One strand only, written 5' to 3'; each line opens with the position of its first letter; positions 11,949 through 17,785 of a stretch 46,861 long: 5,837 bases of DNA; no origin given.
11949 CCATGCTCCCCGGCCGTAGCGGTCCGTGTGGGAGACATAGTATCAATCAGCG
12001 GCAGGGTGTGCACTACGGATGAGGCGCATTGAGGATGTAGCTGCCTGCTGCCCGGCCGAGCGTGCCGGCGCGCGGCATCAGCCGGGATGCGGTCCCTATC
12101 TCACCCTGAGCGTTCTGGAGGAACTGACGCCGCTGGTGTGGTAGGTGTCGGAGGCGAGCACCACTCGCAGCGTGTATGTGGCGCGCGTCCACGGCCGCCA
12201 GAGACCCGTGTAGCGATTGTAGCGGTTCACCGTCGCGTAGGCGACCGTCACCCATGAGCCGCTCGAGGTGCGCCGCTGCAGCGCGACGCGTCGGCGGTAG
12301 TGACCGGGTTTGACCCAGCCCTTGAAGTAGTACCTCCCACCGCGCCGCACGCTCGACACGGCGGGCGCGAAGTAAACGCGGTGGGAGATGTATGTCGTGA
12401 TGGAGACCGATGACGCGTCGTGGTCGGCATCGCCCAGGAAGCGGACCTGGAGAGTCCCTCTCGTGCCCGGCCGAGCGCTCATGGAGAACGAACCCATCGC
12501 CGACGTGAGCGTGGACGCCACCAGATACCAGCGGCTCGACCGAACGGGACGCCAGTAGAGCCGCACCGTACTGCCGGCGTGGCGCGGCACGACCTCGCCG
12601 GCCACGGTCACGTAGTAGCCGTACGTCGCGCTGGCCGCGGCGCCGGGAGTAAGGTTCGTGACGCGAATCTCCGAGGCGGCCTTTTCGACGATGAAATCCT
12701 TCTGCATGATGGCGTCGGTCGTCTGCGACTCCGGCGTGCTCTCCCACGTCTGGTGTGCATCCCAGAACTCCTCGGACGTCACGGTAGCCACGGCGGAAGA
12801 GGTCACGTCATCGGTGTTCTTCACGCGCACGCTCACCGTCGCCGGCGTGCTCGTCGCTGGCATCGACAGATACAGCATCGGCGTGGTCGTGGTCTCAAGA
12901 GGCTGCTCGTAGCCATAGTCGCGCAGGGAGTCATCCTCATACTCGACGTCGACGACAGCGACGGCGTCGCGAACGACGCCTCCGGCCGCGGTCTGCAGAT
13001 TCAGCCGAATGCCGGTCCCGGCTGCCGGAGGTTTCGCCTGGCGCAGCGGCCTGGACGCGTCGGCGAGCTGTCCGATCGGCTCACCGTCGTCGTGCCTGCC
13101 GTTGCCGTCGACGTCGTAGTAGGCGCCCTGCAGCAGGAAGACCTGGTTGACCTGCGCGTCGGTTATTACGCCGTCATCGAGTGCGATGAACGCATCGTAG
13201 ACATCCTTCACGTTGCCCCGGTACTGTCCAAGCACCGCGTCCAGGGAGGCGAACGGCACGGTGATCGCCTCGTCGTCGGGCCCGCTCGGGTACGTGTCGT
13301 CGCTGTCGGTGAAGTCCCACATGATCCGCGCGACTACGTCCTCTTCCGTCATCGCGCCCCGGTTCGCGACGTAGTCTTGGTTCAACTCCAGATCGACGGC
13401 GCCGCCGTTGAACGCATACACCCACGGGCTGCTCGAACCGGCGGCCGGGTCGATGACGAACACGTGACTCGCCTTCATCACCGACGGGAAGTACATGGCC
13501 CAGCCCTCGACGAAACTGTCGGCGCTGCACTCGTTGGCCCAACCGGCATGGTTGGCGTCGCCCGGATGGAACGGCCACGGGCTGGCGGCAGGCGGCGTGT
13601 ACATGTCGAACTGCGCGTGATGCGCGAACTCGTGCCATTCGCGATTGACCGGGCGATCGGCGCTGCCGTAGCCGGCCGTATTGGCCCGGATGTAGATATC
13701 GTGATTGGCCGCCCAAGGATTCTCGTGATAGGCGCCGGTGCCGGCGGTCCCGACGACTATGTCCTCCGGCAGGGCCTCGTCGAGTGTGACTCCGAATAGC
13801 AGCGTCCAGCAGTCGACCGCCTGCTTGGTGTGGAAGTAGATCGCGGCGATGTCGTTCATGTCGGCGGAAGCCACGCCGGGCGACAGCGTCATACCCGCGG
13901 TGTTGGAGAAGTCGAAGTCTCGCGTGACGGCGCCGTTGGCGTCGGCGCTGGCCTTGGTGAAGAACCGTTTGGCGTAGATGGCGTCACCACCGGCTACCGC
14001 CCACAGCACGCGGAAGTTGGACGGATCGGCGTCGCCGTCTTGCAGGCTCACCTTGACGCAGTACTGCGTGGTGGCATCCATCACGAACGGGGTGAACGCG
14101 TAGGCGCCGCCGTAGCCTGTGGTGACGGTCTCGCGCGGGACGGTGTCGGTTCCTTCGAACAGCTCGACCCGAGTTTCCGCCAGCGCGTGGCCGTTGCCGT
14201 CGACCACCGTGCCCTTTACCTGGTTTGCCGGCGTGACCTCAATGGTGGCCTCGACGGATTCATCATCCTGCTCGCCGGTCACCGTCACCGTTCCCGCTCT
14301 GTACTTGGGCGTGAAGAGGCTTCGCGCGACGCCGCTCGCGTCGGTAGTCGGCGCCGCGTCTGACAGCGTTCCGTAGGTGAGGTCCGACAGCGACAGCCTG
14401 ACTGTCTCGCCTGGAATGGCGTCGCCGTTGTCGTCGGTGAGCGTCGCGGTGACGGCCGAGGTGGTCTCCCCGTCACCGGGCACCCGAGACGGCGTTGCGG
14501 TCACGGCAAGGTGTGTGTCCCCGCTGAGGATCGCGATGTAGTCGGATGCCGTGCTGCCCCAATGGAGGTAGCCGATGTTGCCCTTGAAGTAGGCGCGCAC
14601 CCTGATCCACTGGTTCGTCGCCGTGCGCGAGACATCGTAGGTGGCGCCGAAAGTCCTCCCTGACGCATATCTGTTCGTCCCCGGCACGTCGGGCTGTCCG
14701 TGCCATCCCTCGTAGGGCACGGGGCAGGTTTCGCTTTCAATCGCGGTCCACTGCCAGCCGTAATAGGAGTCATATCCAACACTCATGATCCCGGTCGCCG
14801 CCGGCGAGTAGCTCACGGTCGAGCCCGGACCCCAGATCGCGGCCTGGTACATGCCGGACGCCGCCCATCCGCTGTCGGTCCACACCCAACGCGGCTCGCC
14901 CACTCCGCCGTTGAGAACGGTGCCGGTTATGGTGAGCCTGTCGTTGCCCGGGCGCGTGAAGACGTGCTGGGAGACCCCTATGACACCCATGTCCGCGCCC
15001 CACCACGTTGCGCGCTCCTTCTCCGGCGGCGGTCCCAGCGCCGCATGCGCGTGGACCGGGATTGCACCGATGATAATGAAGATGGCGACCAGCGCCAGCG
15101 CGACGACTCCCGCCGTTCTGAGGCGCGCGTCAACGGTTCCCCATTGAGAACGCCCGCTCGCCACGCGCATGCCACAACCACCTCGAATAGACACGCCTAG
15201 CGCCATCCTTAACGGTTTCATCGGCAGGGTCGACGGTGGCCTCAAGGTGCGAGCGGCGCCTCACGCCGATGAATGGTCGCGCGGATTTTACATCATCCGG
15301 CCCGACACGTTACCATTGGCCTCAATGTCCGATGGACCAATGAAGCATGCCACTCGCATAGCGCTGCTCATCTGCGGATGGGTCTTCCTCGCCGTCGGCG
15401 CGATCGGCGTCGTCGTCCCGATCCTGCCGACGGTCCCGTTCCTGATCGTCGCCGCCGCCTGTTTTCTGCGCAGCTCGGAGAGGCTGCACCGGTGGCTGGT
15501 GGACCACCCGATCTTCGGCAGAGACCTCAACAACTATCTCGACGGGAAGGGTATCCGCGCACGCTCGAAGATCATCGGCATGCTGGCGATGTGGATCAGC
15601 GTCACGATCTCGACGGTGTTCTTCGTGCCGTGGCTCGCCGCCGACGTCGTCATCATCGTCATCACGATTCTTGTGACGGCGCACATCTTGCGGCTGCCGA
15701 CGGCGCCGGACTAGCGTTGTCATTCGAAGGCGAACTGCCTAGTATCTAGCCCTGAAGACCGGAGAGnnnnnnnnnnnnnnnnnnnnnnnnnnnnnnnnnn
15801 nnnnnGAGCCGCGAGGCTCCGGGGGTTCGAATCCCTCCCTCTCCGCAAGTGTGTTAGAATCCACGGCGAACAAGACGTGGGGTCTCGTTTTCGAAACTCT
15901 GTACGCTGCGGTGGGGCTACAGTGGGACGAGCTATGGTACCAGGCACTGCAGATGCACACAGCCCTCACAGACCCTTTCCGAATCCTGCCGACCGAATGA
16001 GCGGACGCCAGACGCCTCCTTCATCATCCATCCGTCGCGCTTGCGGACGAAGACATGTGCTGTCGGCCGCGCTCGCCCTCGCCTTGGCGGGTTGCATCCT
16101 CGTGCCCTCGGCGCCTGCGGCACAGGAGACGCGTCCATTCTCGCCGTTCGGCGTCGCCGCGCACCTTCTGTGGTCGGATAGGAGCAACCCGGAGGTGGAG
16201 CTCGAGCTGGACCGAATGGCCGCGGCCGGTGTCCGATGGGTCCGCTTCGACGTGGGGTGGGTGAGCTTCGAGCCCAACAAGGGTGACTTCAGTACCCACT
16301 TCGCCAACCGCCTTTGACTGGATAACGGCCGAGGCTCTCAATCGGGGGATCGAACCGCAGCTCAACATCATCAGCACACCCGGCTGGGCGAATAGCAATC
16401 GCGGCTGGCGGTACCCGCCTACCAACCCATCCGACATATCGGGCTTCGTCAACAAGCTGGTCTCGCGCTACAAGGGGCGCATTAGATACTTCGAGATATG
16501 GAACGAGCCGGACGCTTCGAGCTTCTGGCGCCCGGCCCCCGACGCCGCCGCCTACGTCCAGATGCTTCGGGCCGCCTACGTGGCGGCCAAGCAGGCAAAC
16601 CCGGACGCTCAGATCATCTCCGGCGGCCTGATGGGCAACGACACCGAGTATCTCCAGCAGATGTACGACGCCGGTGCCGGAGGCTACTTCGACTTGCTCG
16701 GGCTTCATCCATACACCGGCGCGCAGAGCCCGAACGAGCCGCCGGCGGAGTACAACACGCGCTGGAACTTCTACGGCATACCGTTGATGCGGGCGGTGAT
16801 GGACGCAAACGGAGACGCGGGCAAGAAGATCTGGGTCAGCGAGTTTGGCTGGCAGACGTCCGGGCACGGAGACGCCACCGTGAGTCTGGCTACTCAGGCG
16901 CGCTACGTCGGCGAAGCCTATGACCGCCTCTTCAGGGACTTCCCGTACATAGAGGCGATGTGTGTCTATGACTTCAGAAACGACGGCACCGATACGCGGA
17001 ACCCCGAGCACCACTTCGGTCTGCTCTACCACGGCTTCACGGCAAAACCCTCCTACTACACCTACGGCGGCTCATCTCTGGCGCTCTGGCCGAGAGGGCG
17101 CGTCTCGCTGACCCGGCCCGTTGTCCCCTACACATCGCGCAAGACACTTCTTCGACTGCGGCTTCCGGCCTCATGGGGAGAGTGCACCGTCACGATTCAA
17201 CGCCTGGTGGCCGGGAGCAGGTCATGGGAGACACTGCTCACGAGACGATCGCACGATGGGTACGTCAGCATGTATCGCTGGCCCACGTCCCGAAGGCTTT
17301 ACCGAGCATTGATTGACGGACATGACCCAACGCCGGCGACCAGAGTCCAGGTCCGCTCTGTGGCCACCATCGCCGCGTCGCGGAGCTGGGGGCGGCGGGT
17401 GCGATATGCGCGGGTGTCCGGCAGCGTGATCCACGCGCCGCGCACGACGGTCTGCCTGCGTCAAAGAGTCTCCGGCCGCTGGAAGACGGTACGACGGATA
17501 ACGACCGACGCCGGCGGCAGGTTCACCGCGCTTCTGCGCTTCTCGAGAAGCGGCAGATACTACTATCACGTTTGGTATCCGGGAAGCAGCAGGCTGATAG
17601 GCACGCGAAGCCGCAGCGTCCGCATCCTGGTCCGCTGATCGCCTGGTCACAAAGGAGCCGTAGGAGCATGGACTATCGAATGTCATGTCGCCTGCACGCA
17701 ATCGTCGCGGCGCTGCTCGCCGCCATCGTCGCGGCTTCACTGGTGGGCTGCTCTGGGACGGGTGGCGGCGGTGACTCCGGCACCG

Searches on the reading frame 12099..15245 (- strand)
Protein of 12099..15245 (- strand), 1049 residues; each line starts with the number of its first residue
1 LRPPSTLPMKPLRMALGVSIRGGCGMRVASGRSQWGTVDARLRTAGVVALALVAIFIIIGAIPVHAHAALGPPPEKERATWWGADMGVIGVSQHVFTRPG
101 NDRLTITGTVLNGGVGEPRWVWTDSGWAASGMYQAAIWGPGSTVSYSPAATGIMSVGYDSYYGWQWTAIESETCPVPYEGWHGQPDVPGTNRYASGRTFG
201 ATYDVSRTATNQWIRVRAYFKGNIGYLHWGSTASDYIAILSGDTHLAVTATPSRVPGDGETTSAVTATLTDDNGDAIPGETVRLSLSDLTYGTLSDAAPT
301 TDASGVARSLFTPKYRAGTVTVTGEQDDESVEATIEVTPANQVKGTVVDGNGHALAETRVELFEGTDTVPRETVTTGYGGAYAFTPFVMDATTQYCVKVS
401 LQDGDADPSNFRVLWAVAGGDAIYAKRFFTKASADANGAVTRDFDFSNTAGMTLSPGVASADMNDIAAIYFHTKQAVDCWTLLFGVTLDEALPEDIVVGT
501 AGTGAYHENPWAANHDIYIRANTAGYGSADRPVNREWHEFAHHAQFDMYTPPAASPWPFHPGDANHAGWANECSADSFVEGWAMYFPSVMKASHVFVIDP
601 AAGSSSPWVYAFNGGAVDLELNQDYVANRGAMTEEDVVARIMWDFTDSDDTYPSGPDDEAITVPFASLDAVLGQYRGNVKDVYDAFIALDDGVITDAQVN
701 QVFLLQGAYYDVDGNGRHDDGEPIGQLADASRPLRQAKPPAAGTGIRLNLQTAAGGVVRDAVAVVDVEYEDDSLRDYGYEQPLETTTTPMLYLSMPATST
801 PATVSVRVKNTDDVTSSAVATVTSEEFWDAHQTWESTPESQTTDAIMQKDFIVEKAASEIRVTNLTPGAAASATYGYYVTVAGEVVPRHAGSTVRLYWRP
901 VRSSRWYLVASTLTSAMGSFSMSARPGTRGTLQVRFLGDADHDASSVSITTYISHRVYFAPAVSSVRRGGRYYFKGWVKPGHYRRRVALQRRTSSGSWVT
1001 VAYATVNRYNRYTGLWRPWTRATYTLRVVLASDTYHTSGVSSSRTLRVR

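Call 7: search_protein_families(library=pfam, proteins=[window:12099-15245:-], max_evalue=1)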
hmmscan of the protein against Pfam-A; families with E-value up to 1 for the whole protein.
window:12099-15245:- (1049 aa): 4 families
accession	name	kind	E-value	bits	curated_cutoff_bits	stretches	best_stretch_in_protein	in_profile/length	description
PF02369.22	Big_1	-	1.3e-11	44.9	34.9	2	247-336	3-89/93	Bacterial Ig-like domain (group 1)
PF09134.16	Invasin_D3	-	6.2e-08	33.5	33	1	248-338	7-94/98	Invasin, domain 3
PF17789.7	MG4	-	0.005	17.5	24.7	1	266-333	19-82/95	Macroglobulin domain MG4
PF13620.12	CarboxypepD_reg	-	0.0077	17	32.3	1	342-386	1-44/82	Carboxypeptidase regulatory-like domain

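Call 8: search_protein_families(library=ncbifam, proteins=[window:12099-15245:-], max_evalue=1)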
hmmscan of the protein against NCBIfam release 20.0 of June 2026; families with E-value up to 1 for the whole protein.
window:12099-15245:- (1049 aa): 0 families

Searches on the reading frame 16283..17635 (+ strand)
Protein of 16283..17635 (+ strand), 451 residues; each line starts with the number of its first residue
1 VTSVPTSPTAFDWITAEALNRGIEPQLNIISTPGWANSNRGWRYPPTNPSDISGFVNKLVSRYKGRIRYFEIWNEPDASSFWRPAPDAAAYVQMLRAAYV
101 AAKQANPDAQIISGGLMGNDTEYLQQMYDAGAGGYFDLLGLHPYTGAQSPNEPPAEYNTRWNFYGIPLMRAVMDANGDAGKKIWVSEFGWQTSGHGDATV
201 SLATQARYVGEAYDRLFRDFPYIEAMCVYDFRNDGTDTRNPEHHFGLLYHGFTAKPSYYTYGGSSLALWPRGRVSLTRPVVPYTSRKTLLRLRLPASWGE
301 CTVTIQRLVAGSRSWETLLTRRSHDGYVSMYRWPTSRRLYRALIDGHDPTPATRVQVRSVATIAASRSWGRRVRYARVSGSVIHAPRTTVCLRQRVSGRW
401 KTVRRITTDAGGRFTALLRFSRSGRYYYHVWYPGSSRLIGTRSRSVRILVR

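Call 7: search_protein_families(library=pfam, proteins=[window:16283-17635:+], max_evalue=1)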
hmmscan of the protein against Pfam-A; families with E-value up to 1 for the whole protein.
window:16283-17635:+ (451 aa): 6 families
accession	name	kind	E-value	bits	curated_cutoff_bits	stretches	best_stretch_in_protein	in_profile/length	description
PF11790.14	Glyco_hydro_cc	-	0.00022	21.3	21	1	64-234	63-213/237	Glycosyl hydrolase catalytic core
PF01229.23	Glyco_hydro_39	-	0.0004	19.8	26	1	54-111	133-193/472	Glycosyl hydrolases family 39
PF00332.24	Glyco_hydro_17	-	0.015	15.3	28.2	1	169-247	212-293/306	Glycosyl hydrolases family 17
PF00331.26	Glyco_hydro_10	-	0.038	13.6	22.1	1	32-111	87-167/311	Glycosyl hydrolase family 10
PF13620.12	CarboxypepD_reg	-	0.13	13.1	32.3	1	387-435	16-59/82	Carboxypeptidase regulatory-like domain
PF18989.5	DUF5722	-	0.16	11.3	30.5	0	177-261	283-366/393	Family of unknown function (DUF5722)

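Call 8: search_protein_families(library=ncbifam, proteins=[window:16283-17635:+], max_evalue=1)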
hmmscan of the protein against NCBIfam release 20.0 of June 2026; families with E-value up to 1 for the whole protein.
window:16283-17635:+ (451 aa): 0 families
